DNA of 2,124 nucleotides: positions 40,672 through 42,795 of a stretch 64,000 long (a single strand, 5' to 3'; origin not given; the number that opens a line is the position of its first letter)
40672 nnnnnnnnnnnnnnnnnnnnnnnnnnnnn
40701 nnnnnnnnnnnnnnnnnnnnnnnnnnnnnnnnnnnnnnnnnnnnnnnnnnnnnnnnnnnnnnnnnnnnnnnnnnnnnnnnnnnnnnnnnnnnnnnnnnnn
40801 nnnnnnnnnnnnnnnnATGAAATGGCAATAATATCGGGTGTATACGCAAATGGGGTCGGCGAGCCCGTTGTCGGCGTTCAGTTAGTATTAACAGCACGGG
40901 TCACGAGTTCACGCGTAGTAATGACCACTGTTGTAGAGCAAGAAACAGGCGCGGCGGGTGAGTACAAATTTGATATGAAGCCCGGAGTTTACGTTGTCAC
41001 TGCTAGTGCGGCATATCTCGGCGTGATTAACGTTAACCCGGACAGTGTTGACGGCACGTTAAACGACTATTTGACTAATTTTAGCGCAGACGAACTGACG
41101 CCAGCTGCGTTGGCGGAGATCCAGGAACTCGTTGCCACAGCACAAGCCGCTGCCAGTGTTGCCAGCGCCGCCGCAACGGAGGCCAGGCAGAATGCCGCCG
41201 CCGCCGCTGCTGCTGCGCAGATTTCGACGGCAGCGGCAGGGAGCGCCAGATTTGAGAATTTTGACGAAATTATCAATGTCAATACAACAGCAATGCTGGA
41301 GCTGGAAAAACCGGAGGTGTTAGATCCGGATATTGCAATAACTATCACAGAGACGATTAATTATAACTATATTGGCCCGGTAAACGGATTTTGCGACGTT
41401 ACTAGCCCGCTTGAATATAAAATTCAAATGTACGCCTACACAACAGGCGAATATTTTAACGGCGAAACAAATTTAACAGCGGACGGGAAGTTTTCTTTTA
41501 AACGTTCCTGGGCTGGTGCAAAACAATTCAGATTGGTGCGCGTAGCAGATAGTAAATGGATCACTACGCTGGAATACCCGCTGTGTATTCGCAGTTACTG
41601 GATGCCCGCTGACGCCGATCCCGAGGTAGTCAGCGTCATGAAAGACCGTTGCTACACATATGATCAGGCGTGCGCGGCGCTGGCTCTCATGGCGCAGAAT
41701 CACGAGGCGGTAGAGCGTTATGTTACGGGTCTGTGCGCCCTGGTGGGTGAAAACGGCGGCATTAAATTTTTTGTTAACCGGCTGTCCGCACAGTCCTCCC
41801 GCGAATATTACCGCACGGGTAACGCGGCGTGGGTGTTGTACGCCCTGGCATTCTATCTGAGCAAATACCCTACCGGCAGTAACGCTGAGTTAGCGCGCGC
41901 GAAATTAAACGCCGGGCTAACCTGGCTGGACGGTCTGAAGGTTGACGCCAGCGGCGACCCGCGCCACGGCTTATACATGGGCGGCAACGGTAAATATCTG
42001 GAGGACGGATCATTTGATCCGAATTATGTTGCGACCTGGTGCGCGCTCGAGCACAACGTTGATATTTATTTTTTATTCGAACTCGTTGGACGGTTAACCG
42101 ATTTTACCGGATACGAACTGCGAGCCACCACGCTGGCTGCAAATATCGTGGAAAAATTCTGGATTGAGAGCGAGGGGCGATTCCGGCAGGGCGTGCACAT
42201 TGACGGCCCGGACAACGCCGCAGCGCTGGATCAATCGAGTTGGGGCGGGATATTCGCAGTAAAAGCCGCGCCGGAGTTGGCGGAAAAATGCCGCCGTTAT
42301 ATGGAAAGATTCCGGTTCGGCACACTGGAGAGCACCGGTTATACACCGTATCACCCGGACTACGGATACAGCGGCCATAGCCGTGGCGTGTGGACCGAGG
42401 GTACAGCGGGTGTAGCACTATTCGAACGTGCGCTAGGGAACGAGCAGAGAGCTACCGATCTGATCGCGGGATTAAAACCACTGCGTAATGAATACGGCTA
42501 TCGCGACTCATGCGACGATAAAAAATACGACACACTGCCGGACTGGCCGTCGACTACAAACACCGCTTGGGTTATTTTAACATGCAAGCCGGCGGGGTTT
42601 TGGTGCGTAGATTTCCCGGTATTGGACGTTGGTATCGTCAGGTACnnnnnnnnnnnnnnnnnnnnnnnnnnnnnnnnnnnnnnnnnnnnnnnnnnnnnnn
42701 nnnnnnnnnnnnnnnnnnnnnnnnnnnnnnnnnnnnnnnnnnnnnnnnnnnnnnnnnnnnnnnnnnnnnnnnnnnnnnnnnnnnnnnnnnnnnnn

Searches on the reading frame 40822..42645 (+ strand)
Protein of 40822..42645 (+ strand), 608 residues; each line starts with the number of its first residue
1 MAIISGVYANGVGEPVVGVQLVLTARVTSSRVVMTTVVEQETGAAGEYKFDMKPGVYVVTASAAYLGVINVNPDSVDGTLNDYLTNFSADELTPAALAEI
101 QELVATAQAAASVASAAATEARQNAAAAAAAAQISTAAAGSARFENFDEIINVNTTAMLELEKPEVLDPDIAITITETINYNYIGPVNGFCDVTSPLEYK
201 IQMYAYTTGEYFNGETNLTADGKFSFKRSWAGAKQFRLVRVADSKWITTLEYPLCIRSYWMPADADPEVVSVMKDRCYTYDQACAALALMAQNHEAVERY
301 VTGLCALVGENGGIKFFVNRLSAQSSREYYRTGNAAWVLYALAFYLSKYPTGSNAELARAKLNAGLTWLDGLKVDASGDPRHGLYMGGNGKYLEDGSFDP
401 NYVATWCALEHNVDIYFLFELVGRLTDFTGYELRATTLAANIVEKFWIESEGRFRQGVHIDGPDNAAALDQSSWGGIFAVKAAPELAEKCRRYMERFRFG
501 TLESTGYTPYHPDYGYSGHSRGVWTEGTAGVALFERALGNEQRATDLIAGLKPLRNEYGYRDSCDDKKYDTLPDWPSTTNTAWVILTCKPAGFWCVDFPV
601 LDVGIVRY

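Call 4: search_protein_families(library=pfam, proteins=[window:40822-42645:+], max_evalue=0.1)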
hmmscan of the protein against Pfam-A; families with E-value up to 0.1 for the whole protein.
window:40822-42645:+ (608 aa): 2 families
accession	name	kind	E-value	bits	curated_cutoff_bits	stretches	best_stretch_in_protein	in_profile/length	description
PF08400.16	phage_tail_N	-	5.1e-25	88.5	26.6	1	3-126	4-132/134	Prophage tail fibre N-terminal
PF13620.12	CarboxypepD_reg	-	0.0025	18.6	32.3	1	9-64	7-57/82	Carboxypeptidase regulatory-like domain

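Call 12: search_protein_families(library=phrogs, proteins=[window:40822-42645:+], max_evalue=0.01)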
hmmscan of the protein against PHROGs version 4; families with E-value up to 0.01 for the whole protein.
window:40822-42645:+ (608 aa): 14 families
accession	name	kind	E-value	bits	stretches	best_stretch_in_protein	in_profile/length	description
phrog_13714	-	tail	1.4e-214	715.1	1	107-608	132-631/631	tail fiber protein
phrog_7032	-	tail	2.3e-156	523.3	1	82-602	345-860/866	tail fiber protein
phrog_4128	-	tail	3.7e-119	400.4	1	4-608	5-603/603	tail fiber protein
phrog_2636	-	tail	1.7e-31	110.9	1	3-138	4-145/568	tail fiber protein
phrog_3279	-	tail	1.9e-22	81.4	1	4-143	5-153/396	tail fiber protein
phrog_366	-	tail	2.7e-19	70.9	1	4-141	5-151/474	tail fiber protein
phrog_17582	-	tail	6.7e-18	65.9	1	3-135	4-138/296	tail fiber protein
phrog_1419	-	tail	2.6e-17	63.3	1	4-142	5-152/793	tail protein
phrog_23469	-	unknown function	8.1e-15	55.3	1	1-151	1-156/673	-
phrog_37493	-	unknown function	5.8e-14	52.8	1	325-529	315-513/585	-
phrog_295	-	tail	6.6e-14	52.7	1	3-143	4-149/794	tail fiber protein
phrog_6578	-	tail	2.8e-12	46.3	1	32-145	1-111/1210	tail fiber protein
phrog_11437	-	unknown function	6.5e-10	40.1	1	4-60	5-61/72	-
phrog_8713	-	tail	8.8e-10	39.2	1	3-139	4-149/509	tail fiber protein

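Call 13: search_protein_families(library=ncbifam, proteins=[window:40822-42645:+], max_evalue=0.1)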
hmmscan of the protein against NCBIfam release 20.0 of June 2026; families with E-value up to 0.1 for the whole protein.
window:40822-42645:+ (608 aa): 1 family
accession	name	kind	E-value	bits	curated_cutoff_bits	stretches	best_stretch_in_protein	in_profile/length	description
TIGR02813.1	omega_3_PfaA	subfamily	0.034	10.7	1010.1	1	63-143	1334-1414/2582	polyketide-type polyunsaturated fatty acid synthase PfaA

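Call 14: search_protein_families(library=padloc, proteins=[window:40822-42645:+], max_evalue=0.1)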
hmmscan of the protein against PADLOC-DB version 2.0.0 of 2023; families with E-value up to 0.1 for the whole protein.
window:40822-42645:+ (608 aa): 0 families

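Call 69: search_solved_structures(query=window:40822-42645:+, max_evalue=1)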
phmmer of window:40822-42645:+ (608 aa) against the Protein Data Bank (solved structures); distinct sequences matched with E-value up to 1: 5.
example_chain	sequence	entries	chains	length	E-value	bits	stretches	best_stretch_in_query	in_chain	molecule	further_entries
9e7m_Ta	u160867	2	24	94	6.5e-09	37.9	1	4-85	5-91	Tail fiber protein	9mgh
6bjh_A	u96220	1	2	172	0.57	11.7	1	189-234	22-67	RNA silencing suppressor p19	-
1rpu_A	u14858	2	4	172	0.58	11.7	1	189-234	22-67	19 kDa protein | RNA silencing suppressor p19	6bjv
6bjg_A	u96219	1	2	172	0.58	11.7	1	189-234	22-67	RNA silencing suppressor p19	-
5u6k_A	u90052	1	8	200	0.96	11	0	307-382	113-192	DNA topoisomerase 2-binding protein 1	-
